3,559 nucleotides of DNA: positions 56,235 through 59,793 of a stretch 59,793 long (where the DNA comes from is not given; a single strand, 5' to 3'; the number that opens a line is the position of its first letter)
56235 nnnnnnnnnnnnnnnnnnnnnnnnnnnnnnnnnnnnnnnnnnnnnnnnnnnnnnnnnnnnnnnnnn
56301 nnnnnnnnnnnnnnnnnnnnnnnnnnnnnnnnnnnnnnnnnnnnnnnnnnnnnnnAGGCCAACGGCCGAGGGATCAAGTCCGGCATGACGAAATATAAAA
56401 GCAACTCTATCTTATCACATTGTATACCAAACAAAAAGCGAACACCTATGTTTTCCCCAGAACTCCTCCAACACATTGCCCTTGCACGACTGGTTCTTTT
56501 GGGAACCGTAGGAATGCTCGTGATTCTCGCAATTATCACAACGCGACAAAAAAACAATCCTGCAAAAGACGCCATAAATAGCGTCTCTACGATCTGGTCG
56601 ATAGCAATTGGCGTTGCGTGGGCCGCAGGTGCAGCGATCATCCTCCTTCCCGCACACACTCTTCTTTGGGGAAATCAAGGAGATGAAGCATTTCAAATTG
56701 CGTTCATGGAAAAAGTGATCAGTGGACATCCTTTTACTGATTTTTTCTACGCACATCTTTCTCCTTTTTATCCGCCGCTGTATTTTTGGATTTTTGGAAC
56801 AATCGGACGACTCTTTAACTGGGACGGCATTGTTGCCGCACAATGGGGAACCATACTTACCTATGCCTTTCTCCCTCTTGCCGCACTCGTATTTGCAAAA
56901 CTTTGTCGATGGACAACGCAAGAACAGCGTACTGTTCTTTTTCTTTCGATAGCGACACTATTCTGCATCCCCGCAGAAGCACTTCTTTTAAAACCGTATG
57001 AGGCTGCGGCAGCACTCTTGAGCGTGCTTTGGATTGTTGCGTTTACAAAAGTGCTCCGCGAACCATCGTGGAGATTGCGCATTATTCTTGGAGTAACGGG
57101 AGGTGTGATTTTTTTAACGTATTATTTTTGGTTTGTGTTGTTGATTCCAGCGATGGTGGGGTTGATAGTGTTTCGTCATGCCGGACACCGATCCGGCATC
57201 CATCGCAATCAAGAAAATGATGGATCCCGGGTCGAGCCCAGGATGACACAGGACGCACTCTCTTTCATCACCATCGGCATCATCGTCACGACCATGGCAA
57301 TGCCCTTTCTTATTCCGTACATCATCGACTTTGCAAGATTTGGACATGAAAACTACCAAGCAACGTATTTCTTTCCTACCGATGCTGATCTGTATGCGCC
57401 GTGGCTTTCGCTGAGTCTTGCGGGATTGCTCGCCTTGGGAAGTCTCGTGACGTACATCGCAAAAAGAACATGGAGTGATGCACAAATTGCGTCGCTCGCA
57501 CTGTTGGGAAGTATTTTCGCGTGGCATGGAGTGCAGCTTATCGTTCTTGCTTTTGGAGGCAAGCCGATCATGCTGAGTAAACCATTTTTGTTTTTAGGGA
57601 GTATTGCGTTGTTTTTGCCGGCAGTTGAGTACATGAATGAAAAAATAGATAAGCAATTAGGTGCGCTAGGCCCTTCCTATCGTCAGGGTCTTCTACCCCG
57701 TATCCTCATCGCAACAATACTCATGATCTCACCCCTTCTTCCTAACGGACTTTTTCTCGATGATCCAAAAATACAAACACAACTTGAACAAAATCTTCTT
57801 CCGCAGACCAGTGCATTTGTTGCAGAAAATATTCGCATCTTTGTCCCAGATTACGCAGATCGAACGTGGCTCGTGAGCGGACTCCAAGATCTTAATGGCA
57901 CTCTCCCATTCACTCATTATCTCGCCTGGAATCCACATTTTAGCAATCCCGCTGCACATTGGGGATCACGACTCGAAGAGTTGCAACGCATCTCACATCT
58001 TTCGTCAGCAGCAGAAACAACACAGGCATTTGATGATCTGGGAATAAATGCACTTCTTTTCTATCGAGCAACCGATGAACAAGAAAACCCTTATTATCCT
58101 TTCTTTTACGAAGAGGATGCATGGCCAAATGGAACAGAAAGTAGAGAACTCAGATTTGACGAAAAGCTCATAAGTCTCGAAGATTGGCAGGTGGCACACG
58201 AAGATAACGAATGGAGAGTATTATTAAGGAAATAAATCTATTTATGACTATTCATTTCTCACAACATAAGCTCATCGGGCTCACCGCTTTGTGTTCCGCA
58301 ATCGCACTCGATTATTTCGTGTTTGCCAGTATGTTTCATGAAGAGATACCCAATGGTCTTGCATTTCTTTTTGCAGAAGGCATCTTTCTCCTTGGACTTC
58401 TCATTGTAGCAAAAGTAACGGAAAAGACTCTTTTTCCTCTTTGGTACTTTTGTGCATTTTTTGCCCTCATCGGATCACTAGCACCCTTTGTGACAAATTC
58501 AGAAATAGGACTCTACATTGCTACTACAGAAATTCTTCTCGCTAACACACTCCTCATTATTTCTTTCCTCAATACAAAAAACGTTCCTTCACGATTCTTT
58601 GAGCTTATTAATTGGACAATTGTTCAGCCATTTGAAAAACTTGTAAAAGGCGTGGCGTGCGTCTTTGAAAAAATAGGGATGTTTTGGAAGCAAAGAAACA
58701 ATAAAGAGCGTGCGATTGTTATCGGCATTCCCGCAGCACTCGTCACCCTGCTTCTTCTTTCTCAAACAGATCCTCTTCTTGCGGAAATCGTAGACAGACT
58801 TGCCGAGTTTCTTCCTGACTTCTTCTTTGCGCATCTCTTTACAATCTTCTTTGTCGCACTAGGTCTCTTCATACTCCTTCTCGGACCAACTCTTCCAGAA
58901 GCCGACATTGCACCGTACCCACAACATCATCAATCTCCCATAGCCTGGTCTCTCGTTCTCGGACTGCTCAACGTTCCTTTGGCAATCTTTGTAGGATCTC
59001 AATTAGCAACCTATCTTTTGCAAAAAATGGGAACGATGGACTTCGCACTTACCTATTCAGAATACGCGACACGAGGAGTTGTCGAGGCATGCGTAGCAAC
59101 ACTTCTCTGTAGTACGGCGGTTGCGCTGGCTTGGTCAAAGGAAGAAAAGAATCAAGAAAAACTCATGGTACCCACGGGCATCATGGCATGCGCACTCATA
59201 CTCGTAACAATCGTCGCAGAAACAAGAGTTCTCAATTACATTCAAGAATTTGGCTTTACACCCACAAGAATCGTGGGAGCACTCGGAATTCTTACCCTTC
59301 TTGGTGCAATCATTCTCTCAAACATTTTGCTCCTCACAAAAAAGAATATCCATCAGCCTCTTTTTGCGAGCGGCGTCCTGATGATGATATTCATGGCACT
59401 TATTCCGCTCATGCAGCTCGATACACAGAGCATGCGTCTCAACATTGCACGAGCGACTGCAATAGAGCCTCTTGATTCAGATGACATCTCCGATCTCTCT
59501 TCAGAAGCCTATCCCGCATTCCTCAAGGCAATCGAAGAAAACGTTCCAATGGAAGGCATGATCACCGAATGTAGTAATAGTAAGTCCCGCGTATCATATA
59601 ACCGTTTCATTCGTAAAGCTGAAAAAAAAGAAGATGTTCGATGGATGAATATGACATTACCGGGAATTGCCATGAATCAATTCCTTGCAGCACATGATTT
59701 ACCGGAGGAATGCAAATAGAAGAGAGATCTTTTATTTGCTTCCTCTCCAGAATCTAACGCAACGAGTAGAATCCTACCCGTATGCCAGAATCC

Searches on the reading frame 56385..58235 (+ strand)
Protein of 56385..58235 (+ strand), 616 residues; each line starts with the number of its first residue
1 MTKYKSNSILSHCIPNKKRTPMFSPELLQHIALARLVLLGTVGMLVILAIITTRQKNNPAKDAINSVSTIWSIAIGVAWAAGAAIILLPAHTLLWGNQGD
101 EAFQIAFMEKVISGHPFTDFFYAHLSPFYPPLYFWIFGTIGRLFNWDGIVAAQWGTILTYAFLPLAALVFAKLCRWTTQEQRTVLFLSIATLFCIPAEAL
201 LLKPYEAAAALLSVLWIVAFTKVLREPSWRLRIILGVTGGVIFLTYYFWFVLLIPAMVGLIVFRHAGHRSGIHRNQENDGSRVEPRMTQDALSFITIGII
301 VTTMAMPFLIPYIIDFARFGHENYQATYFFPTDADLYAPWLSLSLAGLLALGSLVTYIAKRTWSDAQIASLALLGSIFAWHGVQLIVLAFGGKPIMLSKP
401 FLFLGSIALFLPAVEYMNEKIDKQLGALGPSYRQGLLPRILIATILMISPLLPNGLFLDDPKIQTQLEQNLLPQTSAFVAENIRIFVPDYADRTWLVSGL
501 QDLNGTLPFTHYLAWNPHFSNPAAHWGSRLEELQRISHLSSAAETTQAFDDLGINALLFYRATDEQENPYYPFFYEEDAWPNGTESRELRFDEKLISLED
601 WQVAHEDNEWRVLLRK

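Call 80: search_protein_families(library=pfam, proteins=[window:56385-58235:+], max_evalue=0.0001)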
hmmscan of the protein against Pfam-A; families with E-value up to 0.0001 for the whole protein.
window:56385-58235:+ (616 aa): 2 families
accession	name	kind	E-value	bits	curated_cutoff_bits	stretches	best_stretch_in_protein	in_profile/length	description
PF12250.14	AftA_N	-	5.2e-16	58.9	26.7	1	32-385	36-363/429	Arabinofuranosyltransferase N terminal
PF12249.13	AftA_C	-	3.9e-06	27.1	25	1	501-604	59-167/177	Arabinofuranosyltransferase A C terminal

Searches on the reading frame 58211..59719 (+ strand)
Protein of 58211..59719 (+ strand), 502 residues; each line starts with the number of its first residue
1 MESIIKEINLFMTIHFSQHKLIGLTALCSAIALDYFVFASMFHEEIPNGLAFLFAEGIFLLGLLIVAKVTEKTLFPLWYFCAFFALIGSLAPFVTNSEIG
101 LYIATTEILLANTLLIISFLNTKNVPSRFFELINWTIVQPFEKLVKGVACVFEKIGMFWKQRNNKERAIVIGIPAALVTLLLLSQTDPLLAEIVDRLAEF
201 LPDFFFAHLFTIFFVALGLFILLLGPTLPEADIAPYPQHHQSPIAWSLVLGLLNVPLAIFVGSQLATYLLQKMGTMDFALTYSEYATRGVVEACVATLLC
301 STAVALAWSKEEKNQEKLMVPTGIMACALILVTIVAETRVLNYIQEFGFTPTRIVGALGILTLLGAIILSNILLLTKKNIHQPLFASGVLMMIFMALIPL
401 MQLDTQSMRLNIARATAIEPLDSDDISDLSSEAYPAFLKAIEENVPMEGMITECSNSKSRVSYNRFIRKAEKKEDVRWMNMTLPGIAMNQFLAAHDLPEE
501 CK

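Call 80: search_protein_families(library=pfam, proteins=[window:58211-59719:+], max_evalue=0.0001)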
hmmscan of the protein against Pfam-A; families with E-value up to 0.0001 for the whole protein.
window:58211-59719:+ (502 aa): 1 family
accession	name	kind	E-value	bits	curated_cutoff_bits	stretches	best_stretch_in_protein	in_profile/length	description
PF13687.11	DUF4153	-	3.5e-34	119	27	1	83-439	2-372/373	Domain of unknown function (DUF4153)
